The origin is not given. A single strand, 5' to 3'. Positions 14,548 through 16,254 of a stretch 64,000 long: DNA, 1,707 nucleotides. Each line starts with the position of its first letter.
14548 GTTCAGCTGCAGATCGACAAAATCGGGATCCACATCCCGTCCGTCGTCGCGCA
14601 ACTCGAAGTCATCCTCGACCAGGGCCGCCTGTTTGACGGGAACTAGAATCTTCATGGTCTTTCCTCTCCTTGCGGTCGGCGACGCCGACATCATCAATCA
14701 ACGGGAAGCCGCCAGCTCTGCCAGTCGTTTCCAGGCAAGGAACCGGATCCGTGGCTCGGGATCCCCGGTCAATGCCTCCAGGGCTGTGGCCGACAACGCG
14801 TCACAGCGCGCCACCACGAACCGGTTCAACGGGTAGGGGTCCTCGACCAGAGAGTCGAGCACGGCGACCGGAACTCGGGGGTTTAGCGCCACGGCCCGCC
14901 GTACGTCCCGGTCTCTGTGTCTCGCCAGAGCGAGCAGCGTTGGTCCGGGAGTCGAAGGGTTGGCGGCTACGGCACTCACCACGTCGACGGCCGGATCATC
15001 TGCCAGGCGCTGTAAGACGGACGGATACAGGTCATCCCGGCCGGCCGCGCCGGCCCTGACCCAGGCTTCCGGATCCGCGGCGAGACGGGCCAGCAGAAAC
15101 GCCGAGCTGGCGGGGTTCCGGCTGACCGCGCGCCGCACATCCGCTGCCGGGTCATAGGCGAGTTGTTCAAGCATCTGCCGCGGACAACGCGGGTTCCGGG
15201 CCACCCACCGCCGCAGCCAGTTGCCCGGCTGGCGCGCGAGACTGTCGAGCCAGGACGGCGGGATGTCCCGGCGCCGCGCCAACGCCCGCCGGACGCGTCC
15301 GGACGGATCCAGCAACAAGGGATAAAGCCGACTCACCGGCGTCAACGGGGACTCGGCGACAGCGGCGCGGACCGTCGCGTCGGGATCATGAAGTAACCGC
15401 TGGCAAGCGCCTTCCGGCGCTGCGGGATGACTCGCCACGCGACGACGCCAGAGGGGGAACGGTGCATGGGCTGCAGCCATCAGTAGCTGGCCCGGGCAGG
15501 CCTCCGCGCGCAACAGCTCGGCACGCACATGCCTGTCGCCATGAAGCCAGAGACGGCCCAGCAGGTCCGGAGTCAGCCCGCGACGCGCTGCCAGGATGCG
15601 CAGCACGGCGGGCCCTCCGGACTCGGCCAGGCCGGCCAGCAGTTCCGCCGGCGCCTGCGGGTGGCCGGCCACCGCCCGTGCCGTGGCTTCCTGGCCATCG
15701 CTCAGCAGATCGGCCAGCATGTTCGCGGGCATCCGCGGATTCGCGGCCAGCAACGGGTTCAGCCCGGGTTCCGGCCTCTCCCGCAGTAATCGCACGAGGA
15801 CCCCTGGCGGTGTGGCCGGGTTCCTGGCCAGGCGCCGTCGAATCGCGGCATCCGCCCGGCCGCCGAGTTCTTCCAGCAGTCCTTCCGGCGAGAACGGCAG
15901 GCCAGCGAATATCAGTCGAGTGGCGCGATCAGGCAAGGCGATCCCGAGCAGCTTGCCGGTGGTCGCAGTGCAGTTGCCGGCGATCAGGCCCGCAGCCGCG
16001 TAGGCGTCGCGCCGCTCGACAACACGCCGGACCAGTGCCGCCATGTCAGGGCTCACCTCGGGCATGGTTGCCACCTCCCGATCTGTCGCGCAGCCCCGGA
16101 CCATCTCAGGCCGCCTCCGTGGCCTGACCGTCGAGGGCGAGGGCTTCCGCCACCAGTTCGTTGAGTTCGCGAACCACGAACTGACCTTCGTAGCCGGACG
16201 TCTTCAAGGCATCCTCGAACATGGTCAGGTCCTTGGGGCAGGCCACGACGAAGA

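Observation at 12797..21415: Sigma54-driven six-gene operon: TMADH-family flavoprotein with private ETF, membrane Fe-S oxidoreductase, FNR-like reductase and an embedded repeat protein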

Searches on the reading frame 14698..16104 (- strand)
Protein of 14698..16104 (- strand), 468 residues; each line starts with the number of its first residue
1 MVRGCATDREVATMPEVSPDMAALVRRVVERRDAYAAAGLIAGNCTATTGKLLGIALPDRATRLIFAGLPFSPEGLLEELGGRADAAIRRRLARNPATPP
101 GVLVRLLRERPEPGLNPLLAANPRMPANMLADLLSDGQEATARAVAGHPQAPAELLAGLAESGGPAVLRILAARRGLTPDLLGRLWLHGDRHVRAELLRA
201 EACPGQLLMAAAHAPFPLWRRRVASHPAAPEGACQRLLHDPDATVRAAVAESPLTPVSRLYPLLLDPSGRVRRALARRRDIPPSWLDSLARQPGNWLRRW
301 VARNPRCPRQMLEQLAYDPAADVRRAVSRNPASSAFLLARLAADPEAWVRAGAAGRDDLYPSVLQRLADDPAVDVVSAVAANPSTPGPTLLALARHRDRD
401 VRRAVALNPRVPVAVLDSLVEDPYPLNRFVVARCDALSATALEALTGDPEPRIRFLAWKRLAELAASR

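Call 4: search_protein_families(library=pfam, proteins=[window:14698-16104:-], max_evalue=0.01)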
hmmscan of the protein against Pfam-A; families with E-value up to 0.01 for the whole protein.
window:14698-16104:- (468 aa): 5 families
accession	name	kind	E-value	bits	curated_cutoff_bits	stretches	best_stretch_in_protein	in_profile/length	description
PF01816.23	LRV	-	2e-29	100.4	21.6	4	297-319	3-25/26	Leucine rich repeat variant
PF25591.1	LRV_2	-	2.1e-14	53.6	27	3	119-175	6-61/61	Leucine Rich Repeat Variant domain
PF02985.28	HEAT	-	6.9e-10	38.7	23.5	0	234-251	5-22/31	HEAT repeat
PF10098.14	DUF2336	-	0.00012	22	34.6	1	117-176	4-63/262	Uncharacterised protein conserved in bacteria (DUF2336)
PF09280.16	XPC-binding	-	0.0036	17.4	26.4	0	296-316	12-32/57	XPC-binding domain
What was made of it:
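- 14698..16104 (-): 468-aa leucine-rich-repeat-variant (LRV/HEAT-like) alpha-solenoid protein of unknown role. It is a conserved member of the cluster. Pfam LRV 2e-29 (call 4).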

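Call 5: search_protein_families(library=ncbifam, proteins=[window:14698-16104:-], max_evalue=0.01)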
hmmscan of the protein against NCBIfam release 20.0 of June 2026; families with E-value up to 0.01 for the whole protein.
window:14698-16104:- (468 aa): 1 family
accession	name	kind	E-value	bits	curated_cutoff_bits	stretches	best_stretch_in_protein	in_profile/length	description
NF052659.1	SpbR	equivalog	0.0035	16.6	400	0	87-175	60-147/358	SpbR family protein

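Call 34: find_homologous_proteins(query=window:14698-16104:-, max_evalue=0.00001)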
Query window:14698-16104:- (468 aa): 284 proteins with E <= 0.00001 among 8000 candidates; the best 120 are listed.
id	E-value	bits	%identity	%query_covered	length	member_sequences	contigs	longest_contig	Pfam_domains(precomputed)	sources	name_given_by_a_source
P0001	7.3e-179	614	67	100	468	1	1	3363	PF01816.24,PF02985.29,PF25591.2,PF10098.15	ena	-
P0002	2.4e-158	546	65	95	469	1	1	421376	PF01816.24,PF02985.29,PF25591.2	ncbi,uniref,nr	ncbi:hypothetical protein [Methylonatrum kenyense]|uniref:hypothetical protein n=1 Tax=Methylonatrum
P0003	1.4e-60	224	34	94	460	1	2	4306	PF01816.24,PF02985.29,PF25591.2,PF13646.13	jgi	-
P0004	7.7e-60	222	39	92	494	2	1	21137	PF01816.24,PF02985.29,PF25591.2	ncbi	-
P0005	6.2e-59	219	35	94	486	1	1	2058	PF01816.24,PF25591.2,PF09280.17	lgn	-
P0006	1.6e-58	217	36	94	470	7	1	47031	PF01816.24,PF25591.2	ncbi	-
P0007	2.6e-58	217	34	94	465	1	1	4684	PF01816.24,PF02985.29,PF25591.2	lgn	-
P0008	7.1e-56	209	37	85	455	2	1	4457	PF01816.24,PF02985.29,PF25591.2,PF13646.13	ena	-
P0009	9.1e-56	208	39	91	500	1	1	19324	PF01816.24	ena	-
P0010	1.8e-55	207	40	87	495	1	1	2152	PF01816.24,PF02985.29,PF25591.2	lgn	-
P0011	2.6e-55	207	35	93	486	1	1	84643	PF01816.24,PF02985.29,PF25591.2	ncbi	-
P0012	3.3e-54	203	34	93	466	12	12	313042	PF01816.24,PF25591.2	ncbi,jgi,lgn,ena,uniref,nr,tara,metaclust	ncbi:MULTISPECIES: hypothetical protein [unclassified Methylophaga]|jgi:hypothetical protein|uniref:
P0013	6.0e-53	199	40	80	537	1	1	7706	PF01816.24,PF25591.2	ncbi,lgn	-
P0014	9.7e-53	198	38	86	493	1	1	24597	PF01816.24,PF25591.2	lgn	-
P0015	1.4e-52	198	33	89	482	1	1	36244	PF01816.24,PF02985.29,PF25591.2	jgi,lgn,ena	-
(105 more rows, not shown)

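Call 75: find_related_loci(query=A2, collection=metagenome_contigs, flank=7000)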
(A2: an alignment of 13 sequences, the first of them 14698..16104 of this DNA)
Query A2 (468 aa) in metagenome_contigs; peptide patterns used: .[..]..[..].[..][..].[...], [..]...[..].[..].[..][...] (x = any residue, [..] = any of these).
253 stretches matched a pattern; 100 encode a relative of the query (tblastn E <= 1e-3); the best 80 are kept; 80 distinct loci.
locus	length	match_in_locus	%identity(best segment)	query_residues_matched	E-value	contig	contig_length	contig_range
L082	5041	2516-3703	43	66-461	2e-70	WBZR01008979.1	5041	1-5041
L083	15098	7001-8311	38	22-457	2e-70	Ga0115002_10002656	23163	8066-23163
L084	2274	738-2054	37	21-462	1e-68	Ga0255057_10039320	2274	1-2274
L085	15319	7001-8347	37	16-462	2e-66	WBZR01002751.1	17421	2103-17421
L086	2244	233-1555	39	21-462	2e-67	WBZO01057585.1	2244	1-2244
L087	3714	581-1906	34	23-463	9e-64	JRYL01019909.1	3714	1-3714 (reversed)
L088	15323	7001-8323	36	23-462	2e-61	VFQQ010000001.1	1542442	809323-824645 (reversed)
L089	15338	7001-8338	35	23-459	2e-61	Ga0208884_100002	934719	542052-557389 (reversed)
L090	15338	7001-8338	34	23-459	2e-60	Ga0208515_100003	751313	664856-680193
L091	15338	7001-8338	35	23-459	3e-60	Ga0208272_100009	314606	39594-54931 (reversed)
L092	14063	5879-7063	38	65-462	5e-60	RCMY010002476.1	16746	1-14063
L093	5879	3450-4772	34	23-462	3e-59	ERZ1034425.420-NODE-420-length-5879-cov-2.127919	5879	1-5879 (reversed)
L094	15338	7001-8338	34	23-459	4e-59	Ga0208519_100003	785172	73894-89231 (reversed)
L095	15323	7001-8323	36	23-462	2e-59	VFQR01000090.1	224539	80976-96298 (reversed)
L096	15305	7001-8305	34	22-455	7e-59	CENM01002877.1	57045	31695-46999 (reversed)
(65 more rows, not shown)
